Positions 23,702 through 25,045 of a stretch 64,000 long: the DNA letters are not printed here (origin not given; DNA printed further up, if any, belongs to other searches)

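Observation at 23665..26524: Minimal integrase-less element that keeps both att ends and symmetric arm-type sites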

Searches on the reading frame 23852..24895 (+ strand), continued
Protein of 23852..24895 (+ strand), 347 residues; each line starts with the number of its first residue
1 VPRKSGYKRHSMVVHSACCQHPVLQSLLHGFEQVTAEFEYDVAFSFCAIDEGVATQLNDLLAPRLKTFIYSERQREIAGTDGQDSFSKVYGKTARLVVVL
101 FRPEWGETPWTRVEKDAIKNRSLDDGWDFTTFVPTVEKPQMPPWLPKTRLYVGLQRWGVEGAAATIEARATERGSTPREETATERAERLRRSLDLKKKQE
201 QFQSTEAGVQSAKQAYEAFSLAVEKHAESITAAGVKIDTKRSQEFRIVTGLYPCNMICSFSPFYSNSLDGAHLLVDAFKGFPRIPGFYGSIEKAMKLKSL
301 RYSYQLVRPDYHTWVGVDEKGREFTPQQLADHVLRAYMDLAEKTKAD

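Call 86: find_encoding_contigs(protein=P0029, flank=6000, max_places=3)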
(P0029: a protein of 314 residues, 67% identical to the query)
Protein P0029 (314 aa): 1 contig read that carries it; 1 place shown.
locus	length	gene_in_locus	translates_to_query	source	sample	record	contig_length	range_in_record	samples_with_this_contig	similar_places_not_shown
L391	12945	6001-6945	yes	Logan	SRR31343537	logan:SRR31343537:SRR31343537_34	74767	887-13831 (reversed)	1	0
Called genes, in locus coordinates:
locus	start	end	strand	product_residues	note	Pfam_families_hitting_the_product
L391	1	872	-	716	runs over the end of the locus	PF06808:DctM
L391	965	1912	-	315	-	PF16868:NMT1_3, PF12974:Phosphonate-bd, PF09084:NMT1 (weak)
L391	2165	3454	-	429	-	PF04389:Peptidase_M28, PF01546:Peptidase_M20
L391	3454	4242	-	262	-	PF17645:Amdase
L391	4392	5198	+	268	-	PF00149:Metallophos, PF12850:Metallophos_2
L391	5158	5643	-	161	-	PF00027:cNMP_binding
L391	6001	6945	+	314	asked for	-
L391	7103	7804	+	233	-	PF03401:TctC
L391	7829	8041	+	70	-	PF03401:TctC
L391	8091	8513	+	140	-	-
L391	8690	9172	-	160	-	-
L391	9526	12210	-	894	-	PF12951:PATR (weak), PF18883:AC_1, PF03797:Autotransporter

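Call 87: find_encoding_contigs(protein=P0008, flank=6000, max_places=3)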
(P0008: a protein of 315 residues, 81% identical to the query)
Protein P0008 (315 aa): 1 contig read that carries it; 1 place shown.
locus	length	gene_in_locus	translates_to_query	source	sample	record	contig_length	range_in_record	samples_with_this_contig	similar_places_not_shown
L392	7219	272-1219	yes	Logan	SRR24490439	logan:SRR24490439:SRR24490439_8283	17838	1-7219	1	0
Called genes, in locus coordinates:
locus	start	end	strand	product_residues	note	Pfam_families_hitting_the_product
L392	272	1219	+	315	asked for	-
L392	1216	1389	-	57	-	-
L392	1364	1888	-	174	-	PF05869:Dam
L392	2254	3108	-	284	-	-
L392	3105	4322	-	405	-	PF00589:Phage_integrase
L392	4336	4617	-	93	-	-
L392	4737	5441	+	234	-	-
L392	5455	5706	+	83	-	-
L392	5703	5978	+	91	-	-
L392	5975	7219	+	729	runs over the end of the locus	PF13481:AAA_25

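Call 91: find_related_loci(query=L392:3108-4322:-, collection=viral_contigs, flank=10000)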
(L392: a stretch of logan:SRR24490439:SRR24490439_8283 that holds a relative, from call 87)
Query L392:3108-4322:- (405 aa) in viral_contigs; peptide patterns used: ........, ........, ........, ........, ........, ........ (x = any residue, [..] = any of these).
8 stretches matched a pattern, but none encodes a relative of the query by tblastn (E <= 1e-3).

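Call 92: search_dna_similar(query=L392:3108-4322:-, collection=phages, mode=protein, max_rows=12)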
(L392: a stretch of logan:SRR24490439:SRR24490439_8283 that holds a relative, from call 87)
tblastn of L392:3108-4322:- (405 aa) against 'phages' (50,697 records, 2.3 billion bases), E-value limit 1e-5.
Records with a match: 924; places in all: 927; records where one place covers at least 80% of the query: 298.
Best place of each record, by identity: <60% 924.
By first word of the organism name: Streptococcus 383; Mycobacterium 98; Staphylococcus 56; Bacteriophage 45; Paenibacillus 39; Arthrobacter 34; Gordonia 30; Lactobacillus 28; Bacillus 26; Helicobacter 20; and 45 more.
By host as written in the record: Mycobacterium smegmatis mc2 155 68; - 63; Gordonia terrae 3612 24; Staphylococcus aureus 16; Helicobacter pylori 16; Mycobacterium smegmatis mc#155 14; Arthrobacter globiformis NRRL B-2979 SEA 12; Paenibacillus larvae 11; and 473 more.
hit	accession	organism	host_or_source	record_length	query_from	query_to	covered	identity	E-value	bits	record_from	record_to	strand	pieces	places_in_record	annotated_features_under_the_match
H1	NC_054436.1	Gordonia phage Schmidt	Gordonia terrae 3612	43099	1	390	96%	26.7%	2e-15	85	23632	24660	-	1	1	32: integrase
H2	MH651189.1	Gordonia phage Schmidt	Gordonia terrae 3612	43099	1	390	96%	26.7%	2e-15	85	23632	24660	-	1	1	32: integrase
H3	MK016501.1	Mycobacterium phage Nebkiss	Mycobacterium smegmatis mc2 155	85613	24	399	93%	27.2%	6e-15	83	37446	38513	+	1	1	56: integrase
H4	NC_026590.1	Mycobacterium phage Gaia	Mycobacterium smegmatis mc2 155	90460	24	399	93%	27.2%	6e-15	83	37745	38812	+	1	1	52: integrase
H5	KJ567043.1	Mycobacterium phage Gaia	Mycobacterium smegmatis mc2 155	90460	24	399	93%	27.2%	6e-15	83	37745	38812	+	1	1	52: integrase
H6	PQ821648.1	Mycobacterium phage ZM2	Mycolicibacterium smegmatis MC2 155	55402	28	395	91%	25.8%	3e-13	77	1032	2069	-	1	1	integrase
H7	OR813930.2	Mycobacterium phage WXIN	Mycolicibacterium septicum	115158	24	399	93%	25.0%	1e-11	72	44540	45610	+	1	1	integrase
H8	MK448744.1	Streptococcus phage Javan377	Streptococcus parasanguinis F0449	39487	7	386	94%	24.6%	6e-14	80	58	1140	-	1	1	integrase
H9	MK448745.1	Streptococcus phage Javan381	Streptococcus parasanguinis SRR387741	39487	7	386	94%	24.6%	6e-14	80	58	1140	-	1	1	integrase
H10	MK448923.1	Streptococcus phage Javan380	Streptococcus parasanguinis SRR387738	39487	7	386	94%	24.6%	6e-14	80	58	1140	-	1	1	integrase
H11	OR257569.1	Ruegeria phage RpAliso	Ruegeria pomeroyi DSS-3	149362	17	399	95%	24.3%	3e-13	78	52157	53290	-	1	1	integrase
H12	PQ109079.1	Thermus phage Cumys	Thermus thermophilus HB8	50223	28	386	89%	26.0%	1e-11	72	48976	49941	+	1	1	integrase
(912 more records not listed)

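Call 95: search_protein_families(library=phrogs, proteins=[L392:3108-4322:-, L392:2257-3108:-, L392:4339-4617:-, L392:4737-5438:+, L392:5455-5703:+, L392:5703-5975:+, L392:5975-7219:+], max_evalue=0.001)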
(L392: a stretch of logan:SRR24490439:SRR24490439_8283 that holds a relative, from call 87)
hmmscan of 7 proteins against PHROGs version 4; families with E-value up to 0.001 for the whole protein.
L392:3108-4322:- (405 aa): 3 families
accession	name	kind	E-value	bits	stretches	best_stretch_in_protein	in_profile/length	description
phrog_1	-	integration and excision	7.2e-58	198.3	1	20-402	124-450/611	integrase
phrog_216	-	integration and excision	4.4e-18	66.4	1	152-395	10-233/301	integrase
phrog_7685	-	integration and excision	2.1e-08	35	1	267-393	124-230/240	integrase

L392:2257-3108:- (284 aa): 0 families

L392:4339-4617:- (93 aa): 0 families

L392:4737-5438:+ (234 aa): 1 family
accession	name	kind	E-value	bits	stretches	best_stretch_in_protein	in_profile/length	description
phrog_37409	-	unknown function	7.1e-07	30.1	1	42-93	15-66/259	-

L392:5455-5703:+ (83 aa): 1 family
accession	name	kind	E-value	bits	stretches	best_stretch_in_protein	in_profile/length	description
phrog_18541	-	unknown function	6.4e-31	106.9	1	7-78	7-78/81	-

L392:5703-5975:+ (91 aa): 0 families

L392:5975-7219:+ (415 aa): 1 family
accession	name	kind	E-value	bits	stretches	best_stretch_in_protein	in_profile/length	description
phrog_3123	-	unknown function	2.4e-06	27.4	1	97-184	83-172/583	-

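Call 97: find_homologous_proteins(query=L392:3108-4322:-, max_evalue=1e-20)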
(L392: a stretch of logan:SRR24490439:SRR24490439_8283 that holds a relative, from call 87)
Query L392:3108-4322:- (405 aa): 1034 proteins with E <= 1e-20 among 7751 candidates; the best 120 are listed.
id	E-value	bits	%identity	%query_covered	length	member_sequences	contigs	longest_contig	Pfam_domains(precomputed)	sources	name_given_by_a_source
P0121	1.5e-248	843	89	100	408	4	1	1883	PF00589.28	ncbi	-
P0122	4.0e-206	703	75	100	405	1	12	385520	PF00589.28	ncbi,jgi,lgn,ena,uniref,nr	ncbi:site-specific recombinase XerC [Bradyrhizobium sp. R2.2-H]|jgi:integrase|uniref:tyrosine-type r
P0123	6.0e-205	699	75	100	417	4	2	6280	PF00589.28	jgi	jgi:integrase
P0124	2.4e-198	677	75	100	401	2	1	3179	PF00589.28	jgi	jgi:integrase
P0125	8.3e-197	672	74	100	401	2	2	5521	PF00589.28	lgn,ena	-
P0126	6.2e-194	663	71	100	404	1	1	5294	PF00589.28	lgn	-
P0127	2.9e-193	661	72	100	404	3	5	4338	PF00589.28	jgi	jgi:integrase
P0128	2.4e-190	651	71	100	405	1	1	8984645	PF00589.28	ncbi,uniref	ncbi:tyrosine-type recombinase/integrase [Bradyrhizobium sp. 1050_B9_N1_2]|uniref:tyrosine-type reco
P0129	2.5e-190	651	71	100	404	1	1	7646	PF00589.28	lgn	-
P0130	3.2e-188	644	72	100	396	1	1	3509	PF00589.28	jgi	jgi:integrase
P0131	6.8e-182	623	65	100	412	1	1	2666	PF00589.28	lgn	-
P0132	1.8e-181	622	67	100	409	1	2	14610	PF00589.28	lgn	-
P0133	3.9e-179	614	68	100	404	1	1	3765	PF00589.28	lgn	-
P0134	1.1e-171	590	65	100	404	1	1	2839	PF00589.28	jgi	jgi:integrase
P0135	6.4e-171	587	65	100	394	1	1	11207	PF00589.28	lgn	-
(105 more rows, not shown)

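Call 99: find_related_loci(query=A2, collection=viral_contigs, flank=6000)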
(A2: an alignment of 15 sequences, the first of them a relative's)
Query A2 (405 aa) in viral_contigs; peptide patterns used: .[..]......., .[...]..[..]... (x = any residue, [..] = any of these).
81 stretches matched a pattern; 22 encode a relative of the query (tblastn E <= 1e-3); 22 distinct loci.
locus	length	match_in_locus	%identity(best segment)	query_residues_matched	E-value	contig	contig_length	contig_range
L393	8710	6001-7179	64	1-405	9e-172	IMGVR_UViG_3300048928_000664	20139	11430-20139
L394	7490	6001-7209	62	1-404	9e-172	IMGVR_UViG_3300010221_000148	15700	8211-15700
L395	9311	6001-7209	60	1-404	4e-167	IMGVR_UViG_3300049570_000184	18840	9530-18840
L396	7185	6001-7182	58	1-404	2e-154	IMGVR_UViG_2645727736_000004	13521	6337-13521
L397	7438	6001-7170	54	1-405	2e-141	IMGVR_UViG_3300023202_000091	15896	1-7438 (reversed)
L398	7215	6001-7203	50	1-405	4e-131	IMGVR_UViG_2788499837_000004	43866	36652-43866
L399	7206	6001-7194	50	1-405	1e-129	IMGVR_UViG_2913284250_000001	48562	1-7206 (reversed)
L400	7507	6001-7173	50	1-405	5e-129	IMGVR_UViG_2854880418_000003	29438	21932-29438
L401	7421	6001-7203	49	1-405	4e-129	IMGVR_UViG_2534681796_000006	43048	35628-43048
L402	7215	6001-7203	48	1-405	4e-122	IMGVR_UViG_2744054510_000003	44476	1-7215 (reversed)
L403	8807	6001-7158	47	1-404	5e-122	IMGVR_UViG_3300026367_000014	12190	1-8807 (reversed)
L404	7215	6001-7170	45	1-404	4e-114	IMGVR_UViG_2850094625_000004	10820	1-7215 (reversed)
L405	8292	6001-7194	44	1-404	1e-110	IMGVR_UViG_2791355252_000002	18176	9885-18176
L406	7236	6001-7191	45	1-404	2e-109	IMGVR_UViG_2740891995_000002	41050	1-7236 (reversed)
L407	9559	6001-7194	45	1-404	7e-112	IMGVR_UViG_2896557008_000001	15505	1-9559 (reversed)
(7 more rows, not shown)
